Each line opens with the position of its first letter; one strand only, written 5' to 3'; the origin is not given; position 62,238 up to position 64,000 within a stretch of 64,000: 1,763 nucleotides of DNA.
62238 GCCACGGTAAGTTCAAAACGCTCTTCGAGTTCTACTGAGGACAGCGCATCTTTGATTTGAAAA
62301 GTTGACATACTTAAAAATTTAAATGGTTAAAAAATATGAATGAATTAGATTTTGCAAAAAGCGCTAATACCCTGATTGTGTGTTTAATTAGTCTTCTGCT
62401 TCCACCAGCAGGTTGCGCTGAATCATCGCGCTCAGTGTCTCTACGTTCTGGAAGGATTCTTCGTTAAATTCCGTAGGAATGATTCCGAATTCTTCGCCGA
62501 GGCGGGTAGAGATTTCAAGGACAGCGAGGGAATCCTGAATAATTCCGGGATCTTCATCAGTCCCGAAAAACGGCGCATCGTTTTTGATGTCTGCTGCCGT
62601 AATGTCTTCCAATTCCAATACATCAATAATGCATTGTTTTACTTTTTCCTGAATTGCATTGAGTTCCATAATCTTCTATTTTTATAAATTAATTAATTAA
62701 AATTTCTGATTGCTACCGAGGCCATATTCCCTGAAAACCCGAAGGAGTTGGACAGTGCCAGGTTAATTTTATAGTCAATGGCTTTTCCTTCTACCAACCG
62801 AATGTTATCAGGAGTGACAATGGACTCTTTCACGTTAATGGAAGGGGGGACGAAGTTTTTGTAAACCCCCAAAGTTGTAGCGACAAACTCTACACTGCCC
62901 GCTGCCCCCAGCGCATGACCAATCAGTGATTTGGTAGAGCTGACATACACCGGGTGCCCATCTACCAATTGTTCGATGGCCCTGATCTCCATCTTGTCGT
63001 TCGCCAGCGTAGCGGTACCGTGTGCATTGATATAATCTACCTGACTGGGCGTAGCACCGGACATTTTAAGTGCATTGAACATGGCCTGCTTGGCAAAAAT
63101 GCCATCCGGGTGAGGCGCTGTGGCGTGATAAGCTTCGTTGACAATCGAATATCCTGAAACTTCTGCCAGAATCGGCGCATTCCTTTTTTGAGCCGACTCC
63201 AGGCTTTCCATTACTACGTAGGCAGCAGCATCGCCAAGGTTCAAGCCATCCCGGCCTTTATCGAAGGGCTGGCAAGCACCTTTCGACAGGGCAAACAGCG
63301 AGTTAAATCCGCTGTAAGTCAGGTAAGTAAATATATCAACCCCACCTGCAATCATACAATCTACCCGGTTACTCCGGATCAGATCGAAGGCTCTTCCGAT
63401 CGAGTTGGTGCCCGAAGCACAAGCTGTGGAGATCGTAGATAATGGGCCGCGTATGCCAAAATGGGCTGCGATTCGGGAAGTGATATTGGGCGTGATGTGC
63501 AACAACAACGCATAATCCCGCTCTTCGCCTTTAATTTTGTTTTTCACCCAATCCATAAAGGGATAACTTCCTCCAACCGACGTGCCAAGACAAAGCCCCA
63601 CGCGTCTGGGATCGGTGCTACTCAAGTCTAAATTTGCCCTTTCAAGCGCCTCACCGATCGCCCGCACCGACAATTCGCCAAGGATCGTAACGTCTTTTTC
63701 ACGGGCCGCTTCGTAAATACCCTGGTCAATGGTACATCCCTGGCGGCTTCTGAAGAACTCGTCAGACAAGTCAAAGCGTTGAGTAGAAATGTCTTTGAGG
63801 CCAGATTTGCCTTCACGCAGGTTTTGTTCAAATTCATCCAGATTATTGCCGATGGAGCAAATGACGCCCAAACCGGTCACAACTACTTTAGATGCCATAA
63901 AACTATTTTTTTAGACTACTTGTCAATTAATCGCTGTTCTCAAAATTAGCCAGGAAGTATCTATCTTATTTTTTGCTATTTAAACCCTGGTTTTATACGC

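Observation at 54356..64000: Candidate undescribed lipo-RiPP cluster: peptide-gene array embedded in a dedicated acyl-chain factory with an RRE-arginase and a membrane metalloprotease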

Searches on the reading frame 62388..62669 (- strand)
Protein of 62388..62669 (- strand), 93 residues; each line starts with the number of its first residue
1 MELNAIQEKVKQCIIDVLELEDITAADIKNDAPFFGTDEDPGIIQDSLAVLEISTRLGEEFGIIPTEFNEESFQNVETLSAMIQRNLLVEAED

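Call 3: search_protein_families(library=pfam, proteins=[window:62388-62669:-], max_evalue=0.01)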
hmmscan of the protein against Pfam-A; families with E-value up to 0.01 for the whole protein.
window:62388-62669:- (93 aa): 1 family
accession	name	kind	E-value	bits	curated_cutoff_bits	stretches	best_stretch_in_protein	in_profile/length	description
PF00550.31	PP-binding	-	0.00023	21.8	20.8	0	46-84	30-65/67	Phosphopantetheine attachment site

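Call 4: search_protein_families(library=ncbifam, proteins=[window:62388-62669:-], max_evalue=0.01)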
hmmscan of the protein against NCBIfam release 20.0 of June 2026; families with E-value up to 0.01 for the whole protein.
window:62388-62669:- (93 aa): 6 families
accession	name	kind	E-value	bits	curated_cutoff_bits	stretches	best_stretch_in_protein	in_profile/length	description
NF006617.0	PRK09184.1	subfamily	3.5e-08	33.4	70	1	4-85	12-92/96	phosphopantetheine-binding protein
NF002148.0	PRK00982.1-2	subfamily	8.6e-05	22.3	71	1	4-83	3-71/79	acyl carrier protein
TIGR00517.1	acyl_carrier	equivalog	0.00011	22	70.45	1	5-84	3-74/77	acyl carrier protein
NF002149.0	PRK00982.1-3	equivalog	0.00016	21.5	106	1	4-79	2-66/78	acyl carrier protein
NF002151.0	PRK00982.1-5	equivalog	0.0018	18.4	92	1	5-77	3-67/78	acyl carrier protein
NF058660.1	cispen_ACP_AmcB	equivalog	0.0062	16.7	80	1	46-85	36-77/80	cispentacin biosynthesis acyl carrier protein AmcB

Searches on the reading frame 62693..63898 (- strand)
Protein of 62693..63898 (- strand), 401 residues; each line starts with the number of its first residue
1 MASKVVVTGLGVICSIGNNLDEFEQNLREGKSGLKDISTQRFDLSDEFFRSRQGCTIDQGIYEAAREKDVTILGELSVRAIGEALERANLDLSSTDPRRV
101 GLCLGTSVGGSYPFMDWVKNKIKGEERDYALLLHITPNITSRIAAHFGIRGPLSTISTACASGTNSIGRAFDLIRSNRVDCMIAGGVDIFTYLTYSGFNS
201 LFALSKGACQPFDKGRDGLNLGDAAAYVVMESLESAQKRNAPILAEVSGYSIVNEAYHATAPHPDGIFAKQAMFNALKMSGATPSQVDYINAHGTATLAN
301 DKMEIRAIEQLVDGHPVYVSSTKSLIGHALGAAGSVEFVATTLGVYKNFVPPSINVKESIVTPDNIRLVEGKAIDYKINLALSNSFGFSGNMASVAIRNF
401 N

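Call 3: search_protein_families(library=pfam, proteins=[window:62693-63898:-], max_evalue=0.01)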
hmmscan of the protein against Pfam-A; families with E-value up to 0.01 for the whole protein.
window:62693-63898:- (401 aa): 3 families
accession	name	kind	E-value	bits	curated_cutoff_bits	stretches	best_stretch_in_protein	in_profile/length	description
PF00109.32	ketoacyl-synt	-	1.7e-38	133.1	20.8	1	3-236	2-252/252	Beta-ketoacyl synthase, N-terminal domain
PF02801.28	Ketoacyl-synt_C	-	7.5e-33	113.5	20.8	1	244-356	1-118/119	Beta-ketoacyl synthase, C-terminal domain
PF00108.29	Thiolase_N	-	1.3e-05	25.1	26.4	1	144-194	67-119/260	Thiolase, N-terminal domain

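Call 4: search_protein_families(library=ncbifam, proteins=[window:62693-63898:-], max_evalue=0.01)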
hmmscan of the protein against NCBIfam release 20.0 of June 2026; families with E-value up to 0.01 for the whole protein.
window:62693-63898:- (401 aa): 34 families (the best 25 are shown)
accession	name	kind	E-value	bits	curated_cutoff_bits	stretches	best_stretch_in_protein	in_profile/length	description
TIGR03150.1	fabF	equivalog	7.7e-100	334.4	493.75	1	4-397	2-406/407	beta-ketoacyl-ACP synthase II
NF005589.0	PRK07314.1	subfamily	1.5e-97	327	387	1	3-400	4-412/413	beta-ketoacyl-ACP synthase II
NF004970.0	PRK06333.1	subfamily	1.4e-86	291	525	1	3-400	4-422/424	beta-ketoacyl-ACP synthase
NF006618.0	PRK09185.1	subfamily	1.6e-79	267.8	407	1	3-397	3-390/394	beta-ketoacyl-ACP synthase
NF005490.0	PRK07103.1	equivalog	6.7e-69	232.9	445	1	2-399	3-412/414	polyketide beta-ketoacyl:acyl carrier protein synthase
NF004618.0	PRK05952.1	equivalog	8.8e-69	232.2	455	1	4-399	3-382/384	beta-ketoacyl-ACP synthase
NF006434.0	PRK08722.1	equivalog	8.2e-64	216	759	1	4-397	5-411/414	beta-ketoacyl-ACP synthase II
NF006274.0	PRK08439.1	equivalog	2.3e-63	214.4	621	1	4-397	3-403/406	beta-ketoacyl-ACP synthase II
NF006587.0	PRK09116.1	equivalog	2.2e-62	211.1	470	1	4-399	3-406/408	beta-ketoacyl-ACP synthase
NF058662.1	cispenta_AmcF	equivalog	1.2e-61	208.8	325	1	4-395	1-365/369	cispentacin biosynthesis acyltransferase subunit AmcF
NF005935.0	PRK07967.1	equivalog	1.2e-59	202.2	630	1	4-400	3-404/406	beta-ketoacyl-ACP synthase I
NF005076.0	PRK06501.1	equivalog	2.9e-59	201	629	2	136-397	151-420/425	beta-ketoacyl-ACP synthase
NF005916.1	PRK07910.1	equivalog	3.9e-56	190.8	560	1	3-396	12-414/418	KasA/KasB family beta-ketoacyl-ACP synthase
NF040607.1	mycolic_Pks13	equivalog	2.4e-34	118.1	2100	1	83-358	198-477/1680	polyketide synthase Pks13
NF045894.1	PKS_plus_SDR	equivalog_domain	2.6e-33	114.8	1740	1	83-359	100-379/1515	type I polyketide synthase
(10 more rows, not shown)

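Call 72: find_encoding_contigs(protein=window:62693-63898:-, flank=10000, max_places=3)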
Protein window:62693-63898:- (401 aa): 5 contigs read that carry it; 3 places shown.
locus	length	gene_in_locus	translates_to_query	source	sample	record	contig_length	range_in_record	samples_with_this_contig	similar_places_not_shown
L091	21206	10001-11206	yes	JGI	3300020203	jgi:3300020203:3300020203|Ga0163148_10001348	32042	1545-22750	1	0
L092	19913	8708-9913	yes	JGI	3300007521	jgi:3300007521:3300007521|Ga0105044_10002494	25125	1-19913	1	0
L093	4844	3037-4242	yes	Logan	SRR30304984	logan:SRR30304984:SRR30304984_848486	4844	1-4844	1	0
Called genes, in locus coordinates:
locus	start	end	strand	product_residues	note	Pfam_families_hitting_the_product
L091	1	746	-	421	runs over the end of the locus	PF00291:PALP, PF00585:Thr_dehydrat_C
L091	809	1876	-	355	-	PF07991:KARI_N, PF01450:KARI_C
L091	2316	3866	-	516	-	-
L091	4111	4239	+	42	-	-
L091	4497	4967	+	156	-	-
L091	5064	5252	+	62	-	-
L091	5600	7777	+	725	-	PF13620:CarboxypepD_reg, PF13715:CarbopepD_reg_2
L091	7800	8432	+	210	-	-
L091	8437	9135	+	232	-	-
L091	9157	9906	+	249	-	PF00106:adh_short, PF01370:Epimerase (weak), PF08659:KR, PF13561:adh_short_C2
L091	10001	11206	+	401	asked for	PF00109:ketoacyl-synt, PF00108:Thiolase_N (faint), PF02801:Ketoacyl-synt_C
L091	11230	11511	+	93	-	-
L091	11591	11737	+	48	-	-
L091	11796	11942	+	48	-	-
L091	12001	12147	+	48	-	-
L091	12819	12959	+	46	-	-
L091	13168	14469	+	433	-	PF02163:Peptidase_M50 (faint)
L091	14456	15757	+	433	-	PF00491:Arginase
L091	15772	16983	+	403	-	-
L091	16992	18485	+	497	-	PF00501:AMP-binding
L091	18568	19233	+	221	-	PF22624:AASDHPPT_N (weak)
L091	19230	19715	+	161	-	PF22817:ApeP-like, PF07977:FabA, PF22818:ApeI-like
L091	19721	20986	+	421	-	PF00109:ketoacyl-synt, PF02801:Ketoacyl-synt_C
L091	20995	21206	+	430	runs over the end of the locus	-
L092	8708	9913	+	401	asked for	PF00109:ketoacyl-synt, PF00108:Thiolase_N (faint), PF02801:Ketoacyl-synt_C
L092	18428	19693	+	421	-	PF00109:ketoacyl-synt, PF02801:Ketoacyl-synt_C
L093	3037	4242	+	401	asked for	PF00109:ketoacyl-synt, PF00108:Thiolase_N (faint), PF02801:Ketoacyl-synt_C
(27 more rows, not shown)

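Call 74: search_protein_families(library=ncbifam, proteins=[L091:16992-18485:+, L091:7800-8432:+, L091:8437-9135:+, L091:5600-7777:+, L091:4497-4967:+, L091:2316-3866:-, L091:9157-9906:+, L091:5064-5252:+], max_evalue=0.01)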
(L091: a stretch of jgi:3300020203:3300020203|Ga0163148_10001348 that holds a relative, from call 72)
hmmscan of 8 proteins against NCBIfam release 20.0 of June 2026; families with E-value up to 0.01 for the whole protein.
L091:16992-18485:+ (497 aa): 90 families (the best 25 are shown)
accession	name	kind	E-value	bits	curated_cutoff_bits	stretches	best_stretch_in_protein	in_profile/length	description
NF004837.0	PRK06187.1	subfamily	1e-38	132.9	476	2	157-418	168-430/531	long-chain-fatty-acid--CoA ligase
NF002966.0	PRK03640.1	equivalog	2.3e-36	125.4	556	1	32-433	17-404/483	o-succinylbenzoate--CoA ligase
NF058661.1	cispen_AMP_AmcH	equivalog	2.8e-36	125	370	1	38-475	12-437/458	adenylate-forming 2-oxoglutaryl-ACP ligase AmcH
NF052269.1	Staph_lig_FadD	equivalog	2.6e-35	121.7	650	2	157-416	148-399/499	long-chain-fatty-acid--CoA ligase FadD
NF004511.1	PRK05852.1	equivalog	2e-31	109.2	650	1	30-415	12-409/505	FadD7 family fatty acid--CoA ligase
TIGR01923.1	menE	equivalog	2.4e-29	102.5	330.15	1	44-414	1-352/442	o-succinylbenzoate--CoA ligase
NF004758.0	PRK06087.1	equivalog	8.3e-28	97.1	736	1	160-438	189-460/548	medium-chain fatty-acid--CoA ligase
TIGR03098.1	ligase_PEP_1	hypoth_equivalog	1.5e-27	96.3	592.35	1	151-418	155-426/517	acyl-CoA ligase (AMP-forming), exosortase A system-associated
NF005676.0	PRK07470.1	equivalog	5.9e-27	94.5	774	1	20-433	23-451/544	acyl-CoA synthetase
NF005463.0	PRK07059.1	subfamily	6.9e-26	90.8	869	2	155-438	200-484/557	long-chain-fatty-acid--CoA ligase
NF004114.0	PRK05605.1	equivalog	1e-25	90.1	766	2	152-414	214-473/575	long-chain-fatty-acid--CoA ligase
TIGR02275.1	DHB_AMP_lig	equivalog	2.1e-25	89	723.55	1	15-411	21-430/526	(2,3-dihydroxybenzoyl)adenylate synthase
NF009071.0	PRK12406.1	subfamily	2.4e-25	88.9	701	1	154-477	149-472/510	acyl-CoA synthetase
NF004797.0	PRK06145.1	equivalog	4.1e-25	88.1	850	1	29-428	14-412/499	acyl-CoA synthetase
NF005307.0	PRK06839.1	equivalog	5e-25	88.1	748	1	34-430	19-412/496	o-succinylbenzoate--CoA ligase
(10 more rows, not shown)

L091:7800-8432:+ (210 aa): 0 families

L091:8437-9135:+ (232 aa): 0 families

L091:5600-7777:+ (725 aa): 1 family
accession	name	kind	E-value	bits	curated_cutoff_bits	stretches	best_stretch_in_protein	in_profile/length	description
TIGR04056.1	OMP_RagA_SusC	subfamily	8.3e-18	64.1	368.25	1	23-114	1-85/981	SusC/RagA family TonB-linked outer membrane protein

L091:4497-4967:+ (156 aa): 0 families

L091:2316-3866:- (516 aa): 0 families

L091:9157-9906:+ (249 aa): 239 families (the best 25 are shown)
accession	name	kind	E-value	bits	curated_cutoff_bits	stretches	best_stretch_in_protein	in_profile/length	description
TIGR01830.1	3oxo_ACP_reduc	equivalog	3.2e-69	233.2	297.75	1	8-247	1-238/239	3-oxoacyl-[acyl-carrier-protein] reductase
NF009466.0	PRK12826.1-2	subfamily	5.5e-67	225.8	222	1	4-246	2-243/248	3-oxoacyl-ACP reductase FabG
NF053542.1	FlxB_rubin_SDR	equivalog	1.9e-63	214.4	340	1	6-247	1-239/239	flexirubin biosynthesis SDR family reductase FlxB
NF004197.0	PRK05653.1-1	equivalog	3.7e-63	213.5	332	1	4-247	6-246/249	3-oxoacyl-ACP reductase FabG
NF009464.0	PRK12824.1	subfamily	6.5e-63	212.7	269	1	5-247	2-242/245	3-oxoacyl-ACP reductase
NF004198.0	PRK05653.1-3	equivalog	9.2e-61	205.4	296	1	4-247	6-246/248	3-oxoacyl-ACP reductase FabG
TIGR01829.1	AcAcCoA_reduct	subfamily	1.9e-60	204.5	302.1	1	6-247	1-240/242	acetoacetyl-CoA reductase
NF004200.0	PRK05653.1-5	equivalog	8.7e-58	195.7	273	1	5-247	2-241/242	3-oxoacyl-ACP reductase FabG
NF005559.1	PRK07231.1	subfamily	2.1e-56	191.2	215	1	4-247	3-247/249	glucose 1-dehydrogenase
NF004199.0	PRK05653.1-4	equivalog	1.1e-55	188.9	301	1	1-247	1-245/247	3-oxoacyl-ACP reductase FabG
NF047420.2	EF_P_mod_YmfI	equivalog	2.9e-54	184.3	238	1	8-247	2-235/236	elongation factor P 5-aminopentanone reductase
NF052558.1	MBtsdlDhBudC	equivalog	1.5e-51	175.4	270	1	4-247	2-241/250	meso-2,3-butanediol dehydrogenase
NF005067.0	PRK06484.1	equivalog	1.1e-50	172.7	713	1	2-247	6-251/524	short chain dehydrogenase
NF006070.0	PRK08213.1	subfamily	3.3e-49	167.7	279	1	5-248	12-257/259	gluconate 5-dehydrogenase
NF009546.0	PRK12935.1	equivalog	5.2e-49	167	418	1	5-247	6-245/247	acetoacetyl-CoA reductase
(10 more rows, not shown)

L091:5064-5252:+ (62 aa): 0 families

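Call 75: search_protein_families(library=pfam, proteins=[L091:16992-18485:+, L091:7800-8432:+, L091:8437-9135:+, L091:5600-7777:+, L091:4497-4967:+, L091:2316-3866:-, L091:9157-9906:+, L091:5064-5252:+], max_evalue=0.01)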
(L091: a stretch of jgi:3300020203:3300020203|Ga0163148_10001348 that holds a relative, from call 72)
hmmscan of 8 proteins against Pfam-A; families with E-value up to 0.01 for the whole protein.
L091:16992-18485:+ (497 aa): 1 family
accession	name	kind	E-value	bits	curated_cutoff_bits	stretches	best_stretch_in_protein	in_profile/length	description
PF00501.34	AMP-binding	-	1.5e-45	156.1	29.9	1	32-376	10-384/384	AMP-binding enzyme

L091:7800-8432:+ (210 aa): 0 families

L091:8437-9135:+ (232 aa): 0 families

L091:5600-7777:+ (725 aa): 2 families
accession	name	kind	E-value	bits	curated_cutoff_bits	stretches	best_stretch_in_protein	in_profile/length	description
PF13715.12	CarbopepD_reg_2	-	2.2e-15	56.9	32.2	1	25-112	1-88/88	CarboxypepD_reg-like domain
PF13620.12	CarboxypepD_reg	-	3.5e-09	37.3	32.3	1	24-95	1-79/82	Carboxypeptidase regulatory-like domain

L091:4497-4967:+ (156 aa): 0 families

L091:2316-3866:- (516 aa): 0 families

L091:9157-9906:+ (249 aa): 6 families
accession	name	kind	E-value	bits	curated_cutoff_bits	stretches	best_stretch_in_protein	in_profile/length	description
PF13561.12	adh_short_C2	-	1.3e-60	205.4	27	1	15-247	6-235/236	Enoyl-(Acyl carrier protein) reductase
PF00106.31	adh_short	-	9.7e-60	201.8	26.6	1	6-200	1-192/195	short chain dehydrogenase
PF08659.16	KR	-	6.6e-17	62.4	22.6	1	8-172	3-164/180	KR domain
PF01370.27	Epimerase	-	2.3e-06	27.7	20.9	1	8-174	1-159/240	NAD dependent epimerase/dehydratase family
PF16363.11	GDP_Man_Dehyd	-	7.4e-05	22.8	27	1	9-79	1-75/332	GDP-mannose 4,6 dehydratase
PF08643.16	DUF1776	-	0.0015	18.5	25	1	7-192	5-201/294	Fungal family of unknown function (DUF1776)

L091:5064-5252:+ (62 aa): 0 families
